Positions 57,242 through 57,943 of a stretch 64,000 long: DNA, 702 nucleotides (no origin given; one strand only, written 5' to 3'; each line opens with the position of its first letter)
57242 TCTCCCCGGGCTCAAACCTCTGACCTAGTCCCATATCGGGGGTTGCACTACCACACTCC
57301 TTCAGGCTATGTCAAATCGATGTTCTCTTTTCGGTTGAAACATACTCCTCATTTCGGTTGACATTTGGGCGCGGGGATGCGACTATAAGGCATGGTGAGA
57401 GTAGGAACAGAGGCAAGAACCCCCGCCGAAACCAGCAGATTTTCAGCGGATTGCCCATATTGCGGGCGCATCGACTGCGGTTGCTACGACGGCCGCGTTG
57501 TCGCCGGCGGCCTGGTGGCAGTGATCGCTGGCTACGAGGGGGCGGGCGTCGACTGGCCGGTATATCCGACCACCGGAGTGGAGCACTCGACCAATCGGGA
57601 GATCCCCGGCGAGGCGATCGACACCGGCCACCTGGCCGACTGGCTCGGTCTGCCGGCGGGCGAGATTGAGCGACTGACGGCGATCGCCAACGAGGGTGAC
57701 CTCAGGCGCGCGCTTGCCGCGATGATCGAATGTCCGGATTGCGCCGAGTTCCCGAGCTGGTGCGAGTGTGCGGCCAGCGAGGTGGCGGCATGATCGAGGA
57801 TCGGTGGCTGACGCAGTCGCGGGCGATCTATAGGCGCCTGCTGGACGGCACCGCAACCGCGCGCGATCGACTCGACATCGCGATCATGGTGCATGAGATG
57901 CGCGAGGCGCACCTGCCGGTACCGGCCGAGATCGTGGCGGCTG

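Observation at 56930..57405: Operator-like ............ repeats flanking the prophage-type XRE repressor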

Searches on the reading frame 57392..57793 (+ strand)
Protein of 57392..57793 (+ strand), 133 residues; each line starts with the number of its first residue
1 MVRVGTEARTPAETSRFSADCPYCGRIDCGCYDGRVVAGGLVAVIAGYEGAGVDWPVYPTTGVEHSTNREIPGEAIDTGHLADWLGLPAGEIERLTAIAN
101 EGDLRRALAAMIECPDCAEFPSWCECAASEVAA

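Call 8: search_protein_families(library=pfam, proteins=[window:57392-57793:+], max_evalue=0.01)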
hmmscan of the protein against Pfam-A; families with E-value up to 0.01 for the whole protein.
window:57392-57793:+ (133 aa): 0 families

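Call 12: search_protein_families(library=phrogs, proteins=[window:57392-57793:+], max_evalue=0.01)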
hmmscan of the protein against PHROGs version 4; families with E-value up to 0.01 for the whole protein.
window:57392-57793:+ (133 aa): 0 families

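Call 18: find_related_loci(query=window:57392-57793:+, collection=viral_contigs, flank=10000)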
Query window:57392-57793:+ (133 aa) in viral_contigs; peptide patterns used: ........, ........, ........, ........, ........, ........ (x = any residue, [..] = any of these).
12 stretches matched a pattern, but none encodes a relative of the query by tblastn (E <= 1e-3).
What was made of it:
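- Tried and rejected: Nothing was found (call 18).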
